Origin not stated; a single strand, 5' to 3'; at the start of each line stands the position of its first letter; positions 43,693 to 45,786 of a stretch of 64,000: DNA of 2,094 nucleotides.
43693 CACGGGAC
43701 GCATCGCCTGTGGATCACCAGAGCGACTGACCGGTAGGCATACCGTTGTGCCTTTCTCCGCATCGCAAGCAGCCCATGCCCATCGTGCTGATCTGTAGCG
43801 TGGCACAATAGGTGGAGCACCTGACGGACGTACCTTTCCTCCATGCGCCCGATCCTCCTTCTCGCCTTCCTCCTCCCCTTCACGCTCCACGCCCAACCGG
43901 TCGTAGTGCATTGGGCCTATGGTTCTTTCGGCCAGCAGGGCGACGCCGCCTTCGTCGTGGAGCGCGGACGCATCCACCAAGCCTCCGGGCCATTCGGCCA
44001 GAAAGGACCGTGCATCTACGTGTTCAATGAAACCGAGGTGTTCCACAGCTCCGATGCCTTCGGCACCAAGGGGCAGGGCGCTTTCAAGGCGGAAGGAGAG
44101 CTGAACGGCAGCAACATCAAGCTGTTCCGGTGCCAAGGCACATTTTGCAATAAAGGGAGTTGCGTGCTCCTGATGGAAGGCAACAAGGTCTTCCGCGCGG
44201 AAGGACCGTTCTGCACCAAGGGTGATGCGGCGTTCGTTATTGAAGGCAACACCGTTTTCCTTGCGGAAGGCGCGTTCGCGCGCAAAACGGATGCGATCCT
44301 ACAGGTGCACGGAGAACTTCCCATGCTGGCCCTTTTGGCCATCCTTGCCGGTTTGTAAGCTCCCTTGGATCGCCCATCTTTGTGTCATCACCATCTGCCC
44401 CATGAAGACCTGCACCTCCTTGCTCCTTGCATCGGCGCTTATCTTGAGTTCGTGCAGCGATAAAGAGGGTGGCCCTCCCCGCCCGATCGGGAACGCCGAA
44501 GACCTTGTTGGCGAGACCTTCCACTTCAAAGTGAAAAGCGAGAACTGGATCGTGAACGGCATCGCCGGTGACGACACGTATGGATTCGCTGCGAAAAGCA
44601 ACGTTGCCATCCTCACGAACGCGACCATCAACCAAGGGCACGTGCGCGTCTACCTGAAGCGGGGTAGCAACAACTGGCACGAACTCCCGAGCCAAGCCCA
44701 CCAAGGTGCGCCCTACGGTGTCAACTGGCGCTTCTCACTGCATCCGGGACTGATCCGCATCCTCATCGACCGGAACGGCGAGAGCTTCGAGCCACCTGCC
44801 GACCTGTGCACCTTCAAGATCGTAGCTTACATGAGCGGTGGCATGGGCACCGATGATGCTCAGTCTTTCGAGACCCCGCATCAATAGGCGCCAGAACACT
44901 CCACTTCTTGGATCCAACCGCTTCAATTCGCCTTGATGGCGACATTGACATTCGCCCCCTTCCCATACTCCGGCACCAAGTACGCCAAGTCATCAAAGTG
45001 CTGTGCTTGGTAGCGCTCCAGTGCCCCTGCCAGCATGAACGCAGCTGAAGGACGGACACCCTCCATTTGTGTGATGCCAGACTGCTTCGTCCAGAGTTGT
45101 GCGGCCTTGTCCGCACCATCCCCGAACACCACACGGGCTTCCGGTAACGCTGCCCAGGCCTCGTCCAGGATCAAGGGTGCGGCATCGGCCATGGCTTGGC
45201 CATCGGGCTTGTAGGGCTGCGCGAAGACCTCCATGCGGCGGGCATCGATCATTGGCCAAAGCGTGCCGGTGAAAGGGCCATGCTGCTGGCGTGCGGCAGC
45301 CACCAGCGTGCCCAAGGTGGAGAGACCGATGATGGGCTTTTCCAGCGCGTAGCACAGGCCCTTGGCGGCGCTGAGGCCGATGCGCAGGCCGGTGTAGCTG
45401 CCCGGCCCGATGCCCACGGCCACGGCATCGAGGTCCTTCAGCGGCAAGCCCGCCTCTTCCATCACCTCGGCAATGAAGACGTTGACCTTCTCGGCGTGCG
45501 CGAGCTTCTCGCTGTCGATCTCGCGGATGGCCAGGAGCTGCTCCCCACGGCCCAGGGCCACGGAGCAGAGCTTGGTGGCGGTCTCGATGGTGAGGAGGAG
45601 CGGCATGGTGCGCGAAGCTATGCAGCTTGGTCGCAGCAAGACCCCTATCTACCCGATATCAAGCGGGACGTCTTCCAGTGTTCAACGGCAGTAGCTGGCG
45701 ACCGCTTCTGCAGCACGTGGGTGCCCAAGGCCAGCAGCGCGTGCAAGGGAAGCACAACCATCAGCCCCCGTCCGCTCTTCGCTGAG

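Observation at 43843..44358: Secreted protein built from six tandem ~23-aa G-x-F-(G/C)-x-K-G…E-G-N-x-V-F repeats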

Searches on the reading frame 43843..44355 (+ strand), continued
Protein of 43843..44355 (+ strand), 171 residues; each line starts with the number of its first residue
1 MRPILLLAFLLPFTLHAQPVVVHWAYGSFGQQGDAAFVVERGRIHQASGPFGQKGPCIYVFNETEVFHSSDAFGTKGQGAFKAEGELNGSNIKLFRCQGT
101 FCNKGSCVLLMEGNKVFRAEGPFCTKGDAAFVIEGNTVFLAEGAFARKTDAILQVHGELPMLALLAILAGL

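Call 24: find_encoding_contigs(protein=P0024, flank=6000, max_places=3)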
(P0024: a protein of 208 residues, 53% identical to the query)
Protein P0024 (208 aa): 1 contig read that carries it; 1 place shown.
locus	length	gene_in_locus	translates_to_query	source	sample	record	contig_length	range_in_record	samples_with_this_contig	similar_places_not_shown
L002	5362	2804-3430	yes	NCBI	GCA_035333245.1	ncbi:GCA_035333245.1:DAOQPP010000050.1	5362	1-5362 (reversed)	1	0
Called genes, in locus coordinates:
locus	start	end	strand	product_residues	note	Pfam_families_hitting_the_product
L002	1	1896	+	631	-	PF03190:Thioredox_DsbH, PF13899:Thioredoxin_7 (weak), PF07470:Glyco_hydro_88 (faint)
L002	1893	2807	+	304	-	PF05593:RHS_repeat (faint)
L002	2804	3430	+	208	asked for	-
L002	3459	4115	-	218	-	PF13635:DUF4143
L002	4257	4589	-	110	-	PF13191:AAA_16 (weak), PF13401:AAA_22 (faint), PF13173:AAA_14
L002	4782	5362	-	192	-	PF00814:TsaD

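Call 25: find_related_loci(query=A1, collection=genome_contigs, flank=6000)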
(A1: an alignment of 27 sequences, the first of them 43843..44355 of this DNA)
Query A1 (171 aa) in genome_contigs; peptide patterns used: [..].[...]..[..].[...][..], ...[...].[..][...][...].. (x = any residue, [..] = any of these).
102 stretches matched a pattern; 66 encode a relative of the query (tblastn E <= 1e-3); 65 distinct loci.
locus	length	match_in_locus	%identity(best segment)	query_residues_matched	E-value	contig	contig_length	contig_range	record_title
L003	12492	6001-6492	72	1-162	3e-80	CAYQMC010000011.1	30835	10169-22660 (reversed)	MAG TPA_asm: uncultured Chryseobacterium sp. isolate binchicken_co208_44 genome assembly, contig: NODE_2005_length_30835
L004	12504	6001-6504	73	5-171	2e-78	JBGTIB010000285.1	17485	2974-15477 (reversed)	MAG: Flavobacteriales bacterium isolate JTS-RE253 k141_462473, whole genome shotgun sequence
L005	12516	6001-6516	74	1-171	2e-78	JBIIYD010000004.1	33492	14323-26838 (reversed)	MAG: Flavobacteriales bacterium isolate ME2005-08-16_3300042507_group2_bin87 Rohwer_bin942_scaffold_540_c1, whole genome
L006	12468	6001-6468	76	17-171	4e-76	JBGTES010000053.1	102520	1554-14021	MAG: Flavobacteriales bacterium isolate JTS-RE173 k141_3854456, whole genome shotgun sequence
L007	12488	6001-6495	67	1-171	2e-74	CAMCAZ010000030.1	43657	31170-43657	MAG: Chryseobacterium gleum isolate ZE-13nov19-170 genome assembly, contig: ZE-13nov19-C786, whole genome shotgun sequen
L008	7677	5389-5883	64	1-171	1e-71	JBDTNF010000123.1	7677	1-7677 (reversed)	MAG: Flavobacteriales bacterium isolate cluster3_bin.144 NODE_47593_length_7677_cov_8.368932, whole genome shotgun seque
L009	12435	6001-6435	71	21-171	6e-70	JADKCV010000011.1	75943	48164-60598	MAG: Flavobacteriales bacterium isolate OdNE_18-Q3-R46-58_MAXAC.100_sub tig00011951-10-760440, whole genome shotgun sequ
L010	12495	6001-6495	64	1-170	6e-68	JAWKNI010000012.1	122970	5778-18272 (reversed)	MAG: Flavobacteriales bacterium isolate AC3.41 AC3.41.fa-12, whole genome shotgun sequence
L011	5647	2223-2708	61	4-171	1e-67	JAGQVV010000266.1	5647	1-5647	MAG: Flavobacteriales bacterium isolate HKST-UBA112 2012-05-30_1_(paired)_contig_198626, whole genome shotgun sequence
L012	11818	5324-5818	64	1-170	8e-67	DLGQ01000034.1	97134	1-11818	MAG TPA_asm: Flavobacteriales bacterium UBA7690 UBA7690_contig_17463, whole genome shotgun sequence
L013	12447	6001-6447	70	17-171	5e-70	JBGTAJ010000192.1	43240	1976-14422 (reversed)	MAG: Flavobacteriales bacterium isolate JTS-AC70 k141_2205694, whole genome shotgun sequence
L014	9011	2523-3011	59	1-168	5e-63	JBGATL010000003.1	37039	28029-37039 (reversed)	MAG: Flavobacteriales bacterium isolate MAG_MBR_AS.45 MBRAS-45_scaffold_1379, whole genome shotgun sequence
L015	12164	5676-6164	59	1-168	5e-63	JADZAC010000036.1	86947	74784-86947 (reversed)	MAG: Flavobacteriales bacterium isolate SJ6 c_000000233711, whole genome shotgun sequence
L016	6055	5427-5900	57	5-168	3e-62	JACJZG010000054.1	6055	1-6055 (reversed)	MAG: Flavobacteriales bacterium isolate HK-STAS-BACT-58 HK-STAS-BACT-58_54, whole genome shotgun sequence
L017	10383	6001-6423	65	15-161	1e-61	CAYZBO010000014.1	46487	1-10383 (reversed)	MAG TPA_asm: uncultured Chryseobacterium sp. isolate SRP329715_co2_379 genome assembly, contig: NODE_1597_length_46487_c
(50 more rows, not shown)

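Call 27: find_encoding_contigs(protein=P0042, flank=5000, max_places=4)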
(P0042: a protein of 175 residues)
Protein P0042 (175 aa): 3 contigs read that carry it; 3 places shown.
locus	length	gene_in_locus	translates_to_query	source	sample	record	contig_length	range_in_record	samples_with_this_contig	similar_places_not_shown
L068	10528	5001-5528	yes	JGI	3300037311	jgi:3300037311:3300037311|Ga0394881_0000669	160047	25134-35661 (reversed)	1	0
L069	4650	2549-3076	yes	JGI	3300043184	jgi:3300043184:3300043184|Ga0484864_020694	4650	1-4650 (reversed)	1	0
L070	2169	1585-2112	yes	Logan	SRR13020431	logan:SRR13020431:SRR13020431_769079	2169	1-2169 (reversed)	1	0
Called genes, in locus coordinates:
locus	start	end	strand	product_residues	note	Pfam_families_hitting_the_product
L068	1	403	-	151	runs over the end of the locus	-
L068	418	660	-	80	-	-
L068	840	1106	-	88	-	PF05016:ParE_toxin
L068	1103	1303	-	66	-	-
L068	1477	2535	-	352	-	PF13646:HEAT_2 (faint)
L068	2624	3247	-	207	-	PF04542:Sigma70_r2, PF23309:DUF7083 (faint), PF08281:Sigma70_r4_2, PF04545:Sigma70_r4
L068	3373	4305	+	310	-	PF12784:PDDEXK_2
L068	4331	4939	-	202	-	PF07920:DUF1684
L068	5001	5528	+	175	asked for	PF21786:Bflower_3 (weak)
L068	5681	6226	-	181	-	PF14065:Pvc16_N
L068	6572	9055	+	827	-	PF05359:DUF748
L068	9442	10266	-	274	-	PF13505:OMP_b-brl, PF19573:DUF6089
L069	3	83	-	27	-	?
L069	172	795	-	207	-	PF04542:Sigma70_r2, PF23309:DUF7083 (faint), PF08281:Sigma70_r4_2, PF04545:Sigma70_r4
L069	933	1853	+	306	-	PF12784:PDDEXK_2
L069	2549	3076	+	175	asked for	PF21786:Bflower_3 (weak)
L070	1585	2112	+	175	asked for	PF21786:Bflower_3 (weak)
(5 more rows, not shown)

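Call 28: find_encoding_contigs(protein=P0045, flank=5000, max_places=4)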
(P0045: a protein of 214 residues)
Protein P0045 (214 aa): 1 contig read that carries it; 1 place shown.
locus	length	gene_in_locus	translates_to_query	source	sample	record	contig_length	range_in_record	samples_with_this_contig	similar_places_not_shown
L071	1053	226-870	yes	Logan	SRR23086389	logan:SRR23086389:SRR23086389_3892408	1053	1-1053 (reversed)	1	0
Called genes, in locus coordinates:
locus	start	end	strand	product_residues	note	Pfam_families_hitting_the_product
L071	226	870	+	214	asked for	PF04619:Adhesin_Dr (faint), PF21786:Bflower_3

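Call 33: search_solved_structures(query=A1, max_evalue=10)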
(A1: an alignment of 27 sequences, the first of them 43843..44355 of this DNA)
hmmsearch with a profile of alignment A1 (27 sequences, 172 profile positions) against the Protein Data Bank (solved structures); distinct sequences matched with E-value up to 10: 0.

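Call 55: search_protein_families(library=padloc, proteins=[window:43843-44355:+], max_evalue=0.1)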
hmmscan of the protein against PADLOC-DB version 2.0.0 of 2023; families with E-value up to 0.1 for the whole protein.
window:43843-44355:+ (171 aa): 0 families

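Call 56: search_protein_families(library=phrogs, proteins=[window:43843-44355:+], max_evalue=0.1)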
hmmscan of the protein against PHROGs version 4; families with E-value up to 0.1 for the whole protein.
window:43843-44355:+ (171 aa): 0 families

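Call 58: fold_search(model_id=the predicted structure, library=viral)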
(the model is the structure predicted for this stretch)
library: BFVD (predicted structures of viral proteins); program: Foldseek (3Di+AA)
matches with E <= 10: 352; with E <= 0.001: 0
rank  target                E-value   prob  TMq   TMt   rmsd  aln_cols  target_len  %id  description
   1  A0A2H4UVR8            1.7e-02  0.89  0.31  0.23  12.4       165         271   12  Uncharacterized protein [Bodo saltans virus]
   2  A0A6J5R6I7            3.8e-02  0.54  0.25  0.08  11.5       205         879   11  Lactonase, 7-bladed beta propeller [uncultured Caudovirales phage]
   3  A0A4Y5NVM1            6.9e-02  0.54  0.23  0.22  12.8       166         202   14  (no name in the UniProt tables at hand)
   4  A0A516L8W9            1.7e-01  0.23  0.23  0.07  13.4       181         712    8  (no name in the UniProt tables at hand)
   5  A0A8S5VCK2            1.8e-01  0.06  0.11  0.04  26.9       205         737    9  Endopeptidase tail [Siphoviridae sp. ctYkG6]
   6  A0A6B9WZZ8            2.7e-01  0.23  0.20  0.26  11.3       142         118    7  Uncharacterized protein [Escherichia phage nieznany]
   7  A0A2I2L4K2            3.3e-01  0.15  0.19  0.12  11.0       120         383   10  MORN-repeat protein (Fragment) [Orpheovirus IHUMI-LCC2]
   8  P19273                3.3e-01  0.09  0.20  0.16  12.7       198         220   11  Coat protein TP4 [Thermoproteus tenax virus 1 (strain KRA1)]
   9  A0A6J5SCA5            3.4e-01  0.15  0.27  0.08  12.8       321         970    9  Baseplate wedge subunit [uncultured Caudovirales phage]
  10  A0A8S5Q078            3.6e-01  0.13  0.18  0.13  18.4       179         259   11  Lipoprotein [Siphoviridae sp. ctMOb8]
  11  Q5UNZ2                4.0e-01  0.08  0.18  0.09  14.0       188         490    7  Putative BTB/POZ domain and WD-repeat protein R739 [Acanthamoeba polyphaga mimivirus]
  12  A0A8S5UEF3            4.0e-01  0.07  0.18  0.08  13.9       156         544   12  Uncharacterized protein [Myoviridae sp. ctDvB7]
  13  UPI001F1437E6         4.4e-01  0.14  0.19  0.23   9.8       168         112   14  (no name look-up for this kind of identifier)
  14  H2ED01                4.4e-01  0.11  0.19  0.10  13.3       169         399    7  Putative BTB_POZ domain-containing protein [Moumouvirus sp. 'Monve']
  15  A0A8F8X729            4.4e-01  0.10  0.19  0.25  12.7       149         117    8  (no name in the UniProt tables at hand)
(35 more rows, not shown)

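Call 59: list_cluster_members(proteins=[window:43843-44355:+, window:42793-43686:+])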
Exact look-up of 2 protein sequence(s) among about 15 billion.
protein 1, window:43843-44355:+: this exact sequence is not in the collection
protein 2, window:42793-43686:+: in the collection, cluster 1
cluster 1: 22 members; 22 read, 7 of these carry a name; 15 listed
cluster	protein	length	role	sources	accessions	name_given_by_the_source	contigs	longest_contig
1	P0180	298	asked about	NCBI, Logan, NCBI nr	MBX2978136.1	MAG: hypothetical protein KF905_02485 [Flavobacteriales bacterium] | hypothetical protein [Flavobacteriales bacterium]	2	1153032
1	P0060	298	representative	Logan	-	-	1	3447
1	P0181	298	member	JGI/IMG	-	hypothetical protein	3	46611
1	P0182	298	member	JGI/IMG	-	hypothetical protein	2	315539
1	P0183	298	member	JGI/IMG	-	hypothetical protein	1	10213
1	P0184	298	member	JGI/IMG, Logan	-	hypothetical protein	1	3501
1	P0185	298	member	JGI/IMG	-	hypothetical protein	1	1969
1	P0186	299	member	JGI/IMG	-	hypothetical protein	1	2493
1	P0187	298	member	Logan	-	-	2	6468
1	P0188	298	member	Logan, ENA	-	-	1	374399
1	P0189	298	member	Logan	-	-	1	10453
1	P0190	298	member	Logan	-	-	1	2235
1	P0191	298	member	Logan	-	-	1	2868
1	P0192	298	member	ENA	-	-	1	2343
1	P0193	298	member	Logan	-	-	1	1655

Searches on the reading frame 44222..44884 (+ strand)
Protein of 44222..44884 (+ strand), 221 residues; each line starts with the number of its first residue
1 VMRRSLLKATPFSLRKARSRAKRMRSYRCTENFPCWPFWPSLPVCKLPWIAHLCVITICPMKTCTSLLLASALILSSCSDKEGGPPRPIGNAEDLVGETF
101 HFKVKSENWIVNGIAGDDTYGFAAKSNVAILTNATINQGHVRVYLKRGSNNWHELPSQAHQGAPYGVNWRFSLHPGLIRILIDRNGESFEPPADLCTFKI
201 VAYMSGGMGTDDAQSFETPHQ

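Call 3: search_protein_families(library=pfam, proteins=[window:44222-44884:+], max_evalue=1)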
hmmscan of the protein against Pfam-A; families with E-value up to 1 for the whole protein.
window:44222-44884:+ (221 aa): 0 families

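Call 4: search_protein_families(library=ncbifam, proteins=[window:44222-44884:+], max_evalue=1)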
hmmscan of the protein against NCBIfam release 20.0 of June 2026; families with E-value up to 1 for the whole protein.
window:44222-44884:+ (221 aa): 2 families
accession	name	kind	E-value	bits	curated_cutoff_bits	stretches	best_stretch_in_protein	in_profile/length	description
NF047408.1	SA0632_fam_LP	equivalog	0.09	12.4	70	1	61-81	1-22/68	SA0632 family lipoprotein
NF052634.1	Riean_0653_fam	subfamily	0.14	13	57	1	61-122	1-66/176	Riean_0653 family protein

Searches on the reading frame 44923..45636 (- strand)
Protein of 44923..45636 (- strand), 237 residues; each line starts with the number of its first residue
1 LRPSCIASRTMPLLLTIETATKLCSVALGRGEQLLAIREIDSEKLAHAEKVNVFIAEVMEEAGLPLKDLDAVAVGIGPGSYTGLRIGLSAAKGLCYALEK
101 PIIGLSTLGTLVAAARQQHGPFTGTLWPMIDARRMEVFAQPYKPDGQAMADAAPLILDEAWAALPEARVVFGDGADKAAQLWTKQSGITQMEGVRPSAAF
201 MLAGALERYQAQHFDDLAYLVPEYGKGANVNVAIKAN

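Call 54: search_protein_families(library=pfam, proteins=[window:44923-45636:-], max_evalue=0.0001)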
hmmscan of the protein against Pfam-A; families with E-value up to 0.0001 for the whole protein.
window:44923-45636:- (237 aa): 1 family
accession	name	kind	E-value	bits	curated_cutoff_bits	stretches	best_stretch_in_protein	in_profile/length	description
PF00814.31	TsaD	-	3.5e-29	102.8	24.8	1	46-164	28-148/264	tRNA N6-adenosine threonylcarbamoyltransferase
